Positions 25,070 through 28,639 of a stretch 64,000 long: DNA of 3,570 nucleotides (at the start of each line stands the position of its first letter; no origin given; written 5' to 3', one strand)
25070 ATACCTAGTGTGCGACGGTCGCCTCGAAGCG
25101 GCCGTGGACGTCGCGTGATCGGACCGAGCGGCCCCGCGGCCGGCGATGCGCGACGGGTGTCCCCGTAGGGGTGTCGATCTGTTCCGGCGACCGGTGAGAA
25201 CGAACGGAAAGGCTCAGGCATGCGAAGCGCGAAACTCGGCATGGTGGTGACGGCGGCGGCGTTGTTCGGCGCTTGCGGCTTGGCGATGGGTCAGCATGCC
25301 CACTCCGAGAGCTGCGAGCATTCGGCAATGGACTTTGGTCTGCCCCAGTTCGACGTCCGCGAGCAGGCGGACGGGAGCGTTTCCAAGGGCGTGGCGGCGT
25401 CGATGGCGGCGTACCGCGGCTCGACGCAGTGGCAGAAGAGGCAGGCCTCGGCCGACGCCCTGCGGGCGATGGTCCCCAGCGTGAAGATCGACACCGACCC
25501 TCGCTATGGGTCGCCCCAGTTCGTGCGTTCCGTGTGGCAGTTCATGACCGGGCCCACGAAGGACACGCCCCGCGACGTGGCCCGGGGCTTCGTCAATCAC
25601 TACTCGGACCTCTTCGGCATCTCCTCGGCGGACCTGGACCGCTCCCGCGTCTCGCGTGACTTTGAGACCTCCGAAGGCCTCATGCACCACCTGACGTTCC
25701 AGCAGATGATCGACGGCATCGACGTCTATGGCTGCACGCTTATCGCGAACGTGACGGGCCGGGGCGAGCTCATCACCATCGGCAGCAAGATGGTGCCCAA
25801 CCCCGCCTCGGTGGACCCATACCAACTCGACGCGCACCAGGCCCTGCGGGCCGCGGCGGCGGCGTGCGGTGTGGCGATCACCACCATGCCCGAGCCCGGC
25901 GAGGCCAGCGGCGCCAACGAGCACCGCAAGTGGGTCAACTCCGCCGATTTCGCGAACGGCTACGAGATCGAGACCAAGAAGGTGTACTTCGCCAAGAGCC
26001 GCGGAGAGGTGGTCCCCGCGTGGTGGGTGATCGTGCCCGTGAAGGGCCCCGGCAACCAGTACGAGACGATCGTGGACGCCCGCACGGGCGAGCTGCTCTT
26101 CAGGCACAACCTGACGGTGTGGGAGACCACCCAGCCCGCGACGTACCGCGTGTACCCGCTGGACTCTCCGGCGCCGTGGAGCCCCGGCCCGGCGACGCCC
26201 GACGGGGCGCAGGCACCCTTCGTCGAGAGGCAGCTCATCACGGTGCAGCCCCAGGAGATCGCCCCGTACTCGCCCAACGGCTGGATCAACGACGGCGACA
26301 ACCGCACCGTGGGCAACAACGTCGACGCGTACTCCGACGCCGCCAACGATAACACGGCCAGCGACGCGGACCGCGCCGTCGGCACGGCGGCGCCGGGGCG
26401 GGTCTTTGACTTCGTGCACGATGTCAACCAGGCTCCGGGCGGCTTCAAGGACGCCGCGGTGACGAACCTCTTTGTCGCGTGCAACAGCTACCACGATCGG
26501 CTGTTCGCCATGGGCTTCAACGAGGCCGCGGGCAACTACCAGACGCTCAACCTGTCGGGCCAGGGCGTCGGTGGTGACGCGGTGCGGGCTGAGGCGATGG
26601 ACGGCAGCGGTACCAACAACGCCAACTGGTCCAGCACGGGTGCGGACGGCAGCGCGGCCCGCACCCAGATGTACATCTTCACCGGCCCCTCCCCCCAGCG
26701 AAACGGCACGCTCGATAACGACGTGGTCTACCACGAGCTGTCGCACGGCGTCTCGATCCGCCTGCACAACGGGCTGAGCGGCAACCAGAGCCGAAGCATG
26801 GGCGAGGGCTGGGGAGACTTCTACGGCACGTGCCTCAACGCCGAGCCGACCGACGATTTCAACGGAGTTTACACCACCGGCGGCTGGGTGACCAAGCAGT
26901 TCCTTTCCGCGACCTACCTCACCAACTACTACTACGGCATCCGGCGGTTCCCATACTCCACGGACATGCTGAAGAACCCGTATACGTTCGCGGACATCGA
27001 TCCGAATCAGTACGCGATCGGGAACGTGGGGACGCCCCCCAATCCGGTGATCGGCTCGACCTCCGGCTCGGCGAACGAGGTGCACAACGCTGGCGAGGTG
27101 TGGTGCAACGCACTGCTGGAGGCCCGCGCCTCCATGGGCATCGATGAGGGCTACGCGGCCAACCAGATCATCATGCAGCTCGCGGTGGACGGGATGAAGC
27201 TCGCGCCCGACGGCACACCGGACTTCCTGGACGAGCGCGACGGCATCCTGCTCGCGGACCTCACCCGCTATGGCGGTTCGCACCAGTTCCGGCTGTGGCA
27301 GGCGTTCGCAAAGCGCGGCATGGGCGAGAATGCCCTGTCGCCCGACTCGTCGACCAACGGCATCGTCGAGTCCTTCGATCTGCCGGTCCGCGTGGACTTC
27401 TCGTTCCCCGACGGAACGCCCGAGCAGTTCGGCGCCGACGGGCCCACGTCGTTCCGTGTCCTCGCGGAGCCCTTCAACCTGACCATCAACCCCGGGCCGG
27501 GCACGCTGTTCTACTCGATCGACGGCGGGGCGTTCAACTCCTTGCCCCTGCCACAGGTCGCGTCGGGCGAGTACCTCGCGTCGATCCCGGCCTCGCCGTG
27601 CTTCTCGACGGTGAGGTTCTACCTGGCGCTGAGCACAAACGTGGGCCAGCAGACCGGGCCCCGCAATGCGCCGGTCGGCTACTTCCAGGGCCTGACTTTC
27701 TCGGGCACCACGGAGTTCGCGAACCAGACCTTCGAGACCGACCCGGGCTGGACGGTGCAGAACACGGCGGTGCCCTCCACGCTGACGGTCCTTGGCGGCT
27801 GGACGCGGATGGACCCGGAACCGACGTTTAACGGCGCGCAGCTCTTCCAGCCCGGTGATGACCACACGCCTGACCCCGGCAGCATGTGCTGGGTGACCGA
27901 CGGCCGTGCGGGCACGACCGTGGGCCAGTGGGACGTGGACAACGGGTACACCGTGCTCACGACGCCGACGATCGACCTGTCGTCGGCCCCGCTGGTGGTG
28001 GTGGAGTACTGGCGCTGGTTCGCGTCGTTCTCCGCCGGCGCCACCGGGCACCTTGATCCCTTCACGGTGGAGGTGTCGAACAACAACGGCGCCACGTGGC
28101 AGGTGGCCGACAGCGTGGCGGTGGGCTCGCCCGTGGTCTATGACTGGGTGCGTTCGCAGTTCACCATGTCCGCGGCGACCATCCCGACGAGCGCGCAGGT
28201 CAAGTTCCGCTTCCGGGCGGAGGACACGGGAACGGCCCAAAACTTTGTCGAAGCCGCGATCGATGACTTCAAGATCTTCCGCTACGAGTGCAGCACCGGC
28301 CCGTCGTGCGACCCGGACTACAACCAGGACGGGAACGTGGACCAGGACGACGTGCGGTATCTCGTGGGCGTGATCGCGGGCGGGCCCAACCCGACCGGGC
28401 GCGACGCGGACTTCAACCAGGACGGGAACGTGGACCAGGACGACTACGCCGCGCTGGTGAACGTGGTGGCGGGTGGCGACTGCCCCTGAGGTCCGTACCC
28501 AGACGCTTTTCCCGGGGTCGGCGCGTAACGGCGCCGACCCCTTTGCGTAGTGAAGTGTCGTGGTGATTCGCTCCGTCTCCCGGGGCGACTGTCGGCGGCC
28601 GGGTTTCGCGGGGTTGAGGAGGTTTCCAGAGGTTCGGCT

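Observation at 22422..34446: Four tandem secreted proteins share one 60-aa dockerin-like tag: candidate cellulosome-like surface protease complex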

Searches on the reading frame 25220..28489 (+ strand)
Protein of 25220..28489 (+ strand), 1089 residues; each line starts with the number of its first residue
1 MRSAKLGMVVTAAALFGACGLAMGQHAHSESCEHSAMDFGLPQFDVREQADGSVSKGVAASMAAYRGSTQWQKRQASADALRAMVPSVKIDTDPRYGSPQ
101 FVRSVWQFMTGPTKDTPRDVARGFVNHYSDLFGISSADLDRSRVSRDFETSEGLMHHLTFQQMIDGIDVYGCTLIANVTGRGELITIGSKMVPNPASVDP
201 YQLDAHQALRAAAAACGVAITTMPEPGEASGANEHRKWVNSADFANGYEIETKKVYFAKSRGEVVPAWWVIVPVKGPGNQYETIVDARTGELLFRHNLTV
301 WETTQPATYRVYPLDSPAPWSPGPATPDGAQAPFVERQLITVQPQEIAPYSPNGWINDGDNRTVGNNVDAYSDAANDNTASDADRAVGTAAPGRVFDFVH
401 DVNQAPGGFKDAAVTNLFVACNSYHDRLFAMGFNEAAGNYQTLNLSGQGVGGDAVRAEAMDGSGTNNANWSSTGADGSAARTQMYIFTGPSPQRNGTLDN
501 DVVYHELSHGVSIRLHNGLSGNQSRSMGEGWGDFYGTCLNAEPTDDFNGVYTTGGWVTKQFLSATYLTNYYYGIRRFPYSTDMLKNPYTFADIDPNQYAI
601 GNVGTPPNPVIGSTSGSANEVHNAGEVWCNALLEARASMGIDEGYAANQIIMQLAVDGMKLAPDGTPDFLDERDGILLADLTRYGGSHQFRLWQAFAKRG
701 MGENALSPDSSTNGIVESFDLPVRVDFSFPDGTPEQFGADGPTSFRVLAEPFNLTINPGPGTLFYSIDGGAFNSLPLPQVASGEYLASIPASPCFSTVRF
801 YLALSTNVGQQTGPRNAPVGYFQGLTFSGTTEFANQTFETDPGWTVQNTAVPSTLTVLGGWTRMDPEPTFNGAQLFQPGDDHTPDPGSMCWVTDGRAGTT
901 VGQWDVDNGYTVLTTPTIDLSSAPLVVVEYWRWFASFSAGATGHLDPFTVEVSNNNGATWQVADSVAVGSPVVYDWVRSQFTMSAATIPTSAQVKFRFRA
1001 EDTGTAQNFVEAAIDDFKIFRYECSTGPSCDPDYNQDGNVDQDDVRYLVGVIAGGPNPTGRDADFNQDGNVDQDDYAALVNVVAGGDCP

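Call 3: search_protein_families(library=pfam, proteins=[window:25220-28489:+], max_evalue=0.01)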
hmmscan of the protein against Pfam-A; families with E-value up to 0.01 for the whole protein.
window:25220-28489:+ (1089 aa): 3 families
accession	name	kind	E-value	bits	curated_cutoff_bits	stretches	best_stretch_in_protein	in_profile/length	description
PF02128.21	Peptidase_M36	-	7.9e-86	289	23.3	1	336-705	15-368/368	Fungalysin metallopeptidase (M36)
PF07504.19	FTP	-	3.9e-08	33.5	21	1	143-189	4-49/51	Fungalysin/Thermolysin Propeptide Motif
PF00404.24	Dockerin_1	-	0.0062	17.2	22.9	1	1033-1081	3-54/57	Dockerin type I domain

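Call 4: search_protein_families(library=ncbifam, proteins=[window:25220-28489:+], max_evalue=0.01)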
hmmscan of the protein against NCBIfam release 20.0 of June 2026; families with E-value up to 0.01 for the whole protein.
window:25220-28489:+ (1089 aa): 3 families
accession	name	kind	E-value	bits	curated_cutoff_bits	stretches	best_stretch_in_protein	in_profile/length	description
NF038112.1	myxo_dep_M36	subfamily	4.6e-101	338.9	1500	2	72-489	37-483/1604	myxosortase-dependent M36 family metallopeptidase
NF038113.1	T9SSA_dep_M36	equivalog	1.3e-88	298.2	885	2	120-491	22-408/869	T9SS-dependent M36 family metallopeptidase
NF038111.1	rhom_dep_M36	equivalog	8.8e-81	271.9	1700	2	131-488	99-472/1315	rhombosortase-dependent M36 family metallopeptidase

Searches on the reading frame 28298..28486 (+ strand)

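Call 5: search_protein_families(library=ncbifam, proteins=[window:28298-28486:+], max_evalue=10)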
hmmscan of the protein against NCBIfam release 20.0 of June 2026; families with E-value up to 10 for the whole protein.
seq(63 aa): 2 families
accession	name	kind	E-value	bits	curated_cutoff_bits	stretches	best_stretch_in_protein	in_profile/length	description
NF041540.1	dockerin_GC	domain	0.036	14.5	29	1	4-56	1-62/67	GC-type dockerin domain-anchored protein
NF053806.1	lanmdlnLanM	equivalog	0.44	10.6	135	1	35-55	80-100/132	lanmodulin LanM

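Call 6: search_protein_families(library=pfam, proteins=[window:28298-28486:+], max_evalue=10)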
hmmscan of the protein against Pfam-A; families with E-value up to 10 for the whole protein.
seq(63 aa): 6 families
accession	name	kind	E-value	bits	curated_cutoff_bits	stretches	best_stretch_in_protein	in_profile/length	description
PF00404.24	Dockerin_1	-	2.3e-05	24.9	22.9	1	7-55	3-54/57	Dockerin type I domain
PF00036.39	EF-hand_1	-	0.0044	16.9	25.4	2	35-54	7-26/29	EF hand domain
PF13405.12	EF-hand_6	-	0.011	15.9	25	1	7-23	10-26/30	EF-hand domain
PF13499.12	EF-hand_7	-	0.026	15.3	30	1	7-53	12-65/67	EF-hand domain pair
PF13202.12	EF-hand_5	-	0.11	12.4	25.9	1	36-53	7-24/25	EF hand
PF13833.12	EF-hand_8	-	1.2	9.4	28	1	37-54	34-51/54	EF-hand domain pair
